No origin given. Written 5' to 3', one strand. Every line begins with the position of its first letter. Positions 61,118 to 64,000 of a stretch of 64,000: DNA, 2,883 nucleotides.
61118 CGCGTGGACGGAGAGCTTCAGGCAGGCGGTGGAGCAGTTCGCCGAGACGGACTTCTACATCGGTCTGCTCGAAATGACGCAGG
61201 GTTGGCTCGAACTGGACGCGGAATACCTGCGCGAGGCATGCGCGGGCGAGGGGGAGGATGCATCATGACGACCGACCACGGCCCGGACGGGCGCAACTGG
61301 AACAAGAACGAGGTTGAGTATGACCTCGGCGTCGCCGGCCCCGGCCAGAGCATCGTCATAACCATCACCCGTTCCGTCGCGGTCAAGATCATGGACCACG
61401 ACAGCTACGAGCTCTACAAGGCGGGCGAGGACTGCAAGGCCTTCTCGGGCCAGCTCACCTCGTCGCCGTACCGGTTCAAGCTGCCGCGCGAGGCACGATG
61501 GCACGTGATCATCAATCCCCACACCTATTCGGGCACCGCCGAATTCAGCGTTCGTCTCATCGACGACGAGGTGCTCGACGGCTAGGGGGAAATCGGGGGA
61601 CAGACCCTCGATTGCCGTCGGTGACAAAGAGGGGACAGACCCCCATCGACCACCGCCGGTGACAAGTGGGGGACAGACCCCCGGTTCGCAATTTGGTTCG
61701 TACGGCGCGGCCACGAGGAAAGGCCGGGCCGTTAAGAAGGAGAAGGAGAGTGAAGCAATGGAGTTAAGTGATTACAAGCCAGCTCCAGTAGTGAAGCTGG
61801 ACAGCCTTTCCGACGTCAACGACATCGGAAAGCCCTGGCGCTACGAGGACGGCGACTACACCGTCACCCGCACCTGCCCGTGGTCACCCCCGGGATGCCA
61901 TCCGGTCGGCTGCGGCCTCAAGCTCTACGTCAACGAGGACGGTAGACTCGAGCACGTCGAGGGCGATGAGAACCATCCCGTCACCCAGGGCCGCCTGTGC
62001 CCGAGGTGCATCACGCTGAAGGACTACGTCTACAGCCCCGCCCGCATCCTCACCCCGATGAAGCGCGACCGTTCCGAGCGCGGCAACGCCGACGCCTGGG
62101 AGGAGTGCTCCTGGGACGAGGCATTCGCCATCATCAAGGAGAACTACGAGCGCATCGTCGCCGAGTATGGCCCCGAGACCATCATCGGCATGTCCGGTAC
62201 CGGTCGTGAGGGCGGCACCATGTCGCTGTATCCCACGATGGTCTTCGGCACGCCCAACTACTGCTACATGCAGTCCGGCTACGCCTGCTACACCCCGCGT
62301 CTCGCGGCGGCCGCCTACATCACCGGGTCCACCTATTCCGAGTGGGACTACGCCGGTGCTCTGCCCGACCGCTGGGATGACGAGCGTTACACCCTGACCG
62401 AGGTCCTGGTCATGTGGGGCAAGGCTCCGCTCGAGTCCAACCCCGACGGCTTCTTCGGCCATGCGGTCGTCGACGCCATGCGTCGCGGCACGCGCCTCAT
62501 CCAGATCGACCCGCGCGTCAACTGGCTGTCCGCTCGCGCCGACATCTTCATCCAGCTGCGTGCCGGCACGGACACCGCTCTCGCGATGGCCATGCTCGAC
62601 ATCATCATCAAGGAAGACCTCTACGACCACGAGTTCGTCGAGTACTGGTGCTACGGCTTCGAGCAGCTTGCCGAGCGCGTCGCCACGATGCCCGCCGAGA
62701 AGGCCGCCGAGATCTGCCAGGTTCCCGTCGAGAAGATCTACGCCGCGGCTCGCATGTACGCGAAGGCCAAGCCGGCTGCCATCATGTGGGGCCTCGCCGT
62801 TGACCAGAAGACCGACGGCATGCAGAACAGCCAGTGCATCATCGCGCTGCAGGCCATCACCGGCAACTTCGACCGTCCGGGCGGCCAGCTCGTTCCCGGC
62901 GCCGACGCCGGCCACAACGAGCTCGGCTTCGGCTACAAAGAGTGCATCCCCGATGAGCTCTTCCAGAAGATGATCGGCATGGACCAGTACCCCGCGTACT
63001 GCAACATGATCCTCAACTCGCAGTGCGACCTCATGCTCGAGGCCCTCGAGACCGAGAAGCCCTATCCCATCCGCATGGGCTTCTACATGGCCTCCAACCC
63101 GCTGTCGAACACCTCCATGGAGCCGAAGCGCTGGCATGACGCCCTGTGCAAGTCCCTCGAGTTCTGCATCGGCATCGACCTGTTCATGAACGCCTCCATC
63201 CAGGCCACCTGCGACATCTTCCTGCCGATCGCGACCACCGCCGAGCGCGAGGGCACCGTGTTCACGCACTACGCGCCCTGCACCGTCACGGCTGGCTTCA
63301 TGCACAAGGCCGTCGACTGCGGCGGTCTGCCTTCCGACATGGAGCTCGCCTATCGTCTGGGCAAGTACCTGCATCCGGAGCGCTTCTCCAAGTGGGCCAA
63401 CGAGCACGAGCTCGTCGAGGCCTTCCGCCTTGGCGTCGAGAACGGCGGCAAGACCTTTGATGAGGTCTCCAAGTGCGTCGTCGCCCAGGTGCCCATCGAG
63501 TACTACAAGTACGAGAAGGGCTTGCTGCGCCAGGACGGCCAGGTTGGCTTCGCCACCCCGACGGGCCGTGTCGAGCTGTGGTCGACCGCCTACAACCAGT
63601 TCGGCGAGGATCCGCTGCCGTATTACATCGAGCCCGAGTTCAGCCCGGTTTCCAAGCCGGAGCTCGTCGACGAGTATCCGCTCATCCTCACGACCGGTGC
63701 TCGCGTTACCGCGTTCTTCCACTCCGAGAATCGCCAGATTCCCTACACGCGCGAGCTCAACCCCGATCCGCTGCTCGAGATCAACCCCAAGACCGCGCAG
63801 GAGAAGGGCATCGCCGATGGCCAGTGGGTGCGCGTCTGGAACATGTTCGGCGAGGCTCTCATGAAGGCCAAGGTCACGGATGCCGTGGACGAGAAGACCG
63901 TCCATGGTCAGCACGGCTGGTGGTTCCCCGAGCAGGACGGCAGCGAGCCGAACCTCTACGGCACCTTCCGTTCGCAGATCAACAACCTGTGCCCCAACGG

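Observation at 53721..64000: Regulator-transporter-molybdoenzyme locus resembling Eggerthellaceae catechol/polyphenol-transforming clusters, substrate unknown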

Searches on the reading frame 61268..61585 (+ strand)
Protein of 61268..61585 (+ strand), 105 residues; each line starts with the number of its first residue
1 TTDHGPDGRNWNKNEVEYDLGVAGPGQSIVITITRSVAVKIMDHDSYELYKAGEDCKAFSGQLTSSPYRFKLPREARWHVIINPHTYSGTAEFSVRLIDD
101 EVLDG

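Call 6: search_protein_families(library=pfam, proteins=[window:61268-61585:+], max_evalue=0.01)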
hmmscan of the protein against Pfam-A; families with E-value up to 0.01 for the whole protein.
window:61268-61585:+ (105 aa): 1 family
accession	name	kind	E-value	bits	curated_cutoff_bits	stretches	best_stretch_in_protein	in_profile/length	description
PF08980.16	DUF1883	-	5.8e-15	55.5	26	1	16-98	4-86/89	Domain of unknown function (DUF1883)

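Call 7: search_protein_families(library=ncbifam, proteins=[window:61268-61585:+], max_evalue=0.01)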
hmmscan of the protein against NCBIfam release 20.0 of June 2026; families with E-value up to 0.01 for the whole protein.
window:61268-61585:+ (105 aa): 0 families

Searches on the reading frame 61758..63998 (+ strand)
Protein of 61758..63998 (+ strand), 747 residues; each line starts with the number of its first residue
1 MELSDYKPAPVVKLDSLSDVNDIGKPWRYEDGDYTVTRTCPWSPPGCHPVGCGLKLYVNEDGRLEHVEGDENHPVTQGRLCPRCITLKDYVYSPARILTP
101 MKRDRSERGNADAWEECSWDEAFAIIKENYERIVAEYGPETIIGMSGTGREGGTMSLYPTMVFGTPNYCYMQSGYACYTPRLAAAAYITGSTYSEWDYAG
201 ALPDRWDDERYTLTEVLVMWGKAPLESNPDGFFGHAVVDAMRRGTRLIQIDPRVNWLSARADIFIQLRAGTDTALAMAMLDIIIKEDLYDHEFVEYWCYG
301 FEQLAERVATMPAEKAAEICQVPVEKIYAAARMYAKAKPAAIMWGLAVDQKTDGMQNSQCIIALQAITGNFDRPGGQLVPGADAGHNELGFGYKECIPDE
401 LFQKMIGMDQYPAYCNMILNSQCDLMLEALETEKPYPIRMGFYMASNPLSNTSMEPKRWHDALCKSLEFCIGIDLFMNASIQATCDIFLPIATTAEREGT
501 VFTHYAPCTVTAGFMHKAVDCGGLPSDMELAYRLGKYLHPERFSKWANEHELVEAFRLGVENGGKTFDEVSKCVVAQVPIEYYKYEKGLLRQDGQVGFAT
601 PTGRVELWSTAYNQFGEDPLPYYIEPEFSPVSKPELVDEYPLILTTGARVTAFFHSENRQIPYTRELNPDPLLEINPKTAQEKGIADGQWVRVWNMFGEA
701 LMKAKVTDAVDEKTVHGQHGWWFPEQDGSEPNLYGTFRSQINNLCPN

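Call 6: search_protein_families(library=pfam, proteins=[window:61758-63998:+], max_evalue=0.01)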
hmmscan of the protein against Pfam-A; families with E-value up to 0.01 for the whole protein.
window:61758-63998:+ (747 aa): 3 families
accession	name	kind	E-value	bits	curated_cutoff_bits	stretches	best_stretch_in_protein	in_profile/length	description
PF00384.28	Molybdopterin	-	5.1e-25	88.7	24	1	96-504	1-323/353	Molybdopterin oxidoreductase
PF01568.27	Molydop_binding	-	7.8e-19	68.2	26.8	1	642-735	1-83/110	Molydopterin dinucleotide binding domain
PF04879.21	Molybdop_Fe4S4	-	1.5e-09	38.1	22.7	1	50-93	13-55/55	Molybdopterin oxidoreductase Fe4S4 domain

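Call 7: search_protein_families(library=ncbifam, proteins=[window:61758-63998:+], max_evalue=0.01)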
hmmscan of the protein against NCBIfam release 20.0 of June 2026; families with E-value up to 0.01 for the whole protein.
window:61758-63998:+ (747 aa): 26 families (the best 25 are shown)
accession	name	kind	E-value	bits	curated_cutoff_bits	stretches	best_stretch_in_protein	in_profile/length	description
TIGR01591.1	Fdh-alpha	equivalog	1.7e-78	264.4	666.25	1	50-719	8-641/672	formate dehydrogenase subunit alpha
NF012032.0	PRK15488.1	equivalog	2.3e-63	214.4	694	3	238-501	220-490/759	thiosulfate reductase PhsA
TIGR02166.1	dmsA_ynfE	subfamily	2.3e-61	207.8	777.7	1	52-726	57-758/794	DMSO/selenate family reductase complex A subunit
NF047855.1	AssmNtatRedNasC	equivalog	1.7e-50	172.1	1100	2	51-375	31-340/708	assimilatory nitrate reductase catalytic subunit NasC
NF041884.1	selenate_YnfF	exception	5.5e-47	160.2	1650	1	51-722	57-756/798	selenate/tellurate reductase subunit YnfF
NF011566.1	PRK14990.1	exception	2.9e-46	157.9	1600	1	52-723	71-774/814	dimethylsulfoxide reductase subunit A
TIGR03479.1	DMSO_red_II_alp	subfamily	9e-42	143.1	984.75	3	71-294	95-303/913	molybdopterin-dependent oxidoreductase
TIGR00509.1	bisC_fam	subfamily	1.9e-41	142.2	1017.55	1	86-732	34-718/772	molybdopterin guanine dinucleotide-containing S/N-oxide reductase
TIGR01553.1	formate-DH-alph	equivalog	7.7e-40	136.5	814.2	2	49-297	53-303/1009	formate dehydrogenase-N subunit alpha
NF041513.1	formate_DH_Act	exception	5.5e-38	130.4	1400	3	215-297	214-294/1067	formate dehydrogenase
NF041885.1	selenate_YnfE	exception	2e-37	128.5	1675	1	52-723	61-764/805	selenate/tellurate reductase subunit YnfE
NF041323.1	Nitr_red_NasA_Halo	equivalog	7.9e-31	107.3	1000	1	50-376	5-310/673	assimilatory nitrate reductase NasA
NF011682.0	PRK15102.1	equivalog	4e-30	104.6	909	2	264-732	278-774/829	trimethylamine-N-oxide reductase TorA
TIGR02164.1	torA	equivalog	1.9e-29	102.4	1465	2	246-731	255-769/824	trimethylamine-N-oxide reductase TorA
NF041783.2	mnquin_red_QrcB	equivalog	3.3e-20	71.8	440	1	51-376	63-364/695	menaquinone reductase molybdopterin-binding-like subunit QrcB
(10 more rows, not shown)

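Call 83: search_solved_structures(query=window:61758-63998:+, max_evalue=1e-30)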
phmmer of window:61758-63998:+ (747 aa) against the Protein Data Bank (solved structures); distinct sequences matched with E-value up to 1e-30: 9.
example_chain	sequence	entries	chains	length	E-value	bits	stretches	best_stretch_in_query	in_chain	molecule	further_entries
2e7z_A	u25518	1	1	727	8.3e-81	275.1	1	50-730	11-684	Acetylene hydratase Ahy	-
7qv7_S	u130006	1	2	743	2.6e-51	177.6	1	36-722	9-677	Hydrogen dependent carbon dioxide reductase subunit FdhF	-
9t1s_L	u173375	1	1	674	7.5e-45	156.2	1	47-523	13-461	formate dehydrogenase (coenzyme F420)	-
2vpw_A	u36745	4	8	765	9.6e-43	149.2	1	51-379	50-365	THIOSULFATE REDUCTASE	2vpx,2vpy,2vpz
1aa6_A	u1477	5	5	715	2.4e-42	147.9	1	40-503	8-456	FORMATE DEHYDROGENASE H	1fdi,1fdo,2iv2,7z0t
7bkb_D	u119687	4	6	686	6.4e-41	143.2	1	37-501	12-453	Formate dehydrogenase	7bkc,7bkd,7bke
7vw6_A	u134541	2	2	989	3.5e-40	140.8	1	38-503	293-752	Formate dehydrogenase | Tungsten-containing formate dehydrogenase alpha subunit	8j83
7e5z_A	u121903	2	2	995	3.6e-40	140.8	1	38-503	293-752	Formate dehydrogenase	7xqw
9vap_A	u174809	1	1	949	2.8e-34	121.2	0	49-384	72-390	Formate dehydrogenase molybdopterin-binding subunit FdhA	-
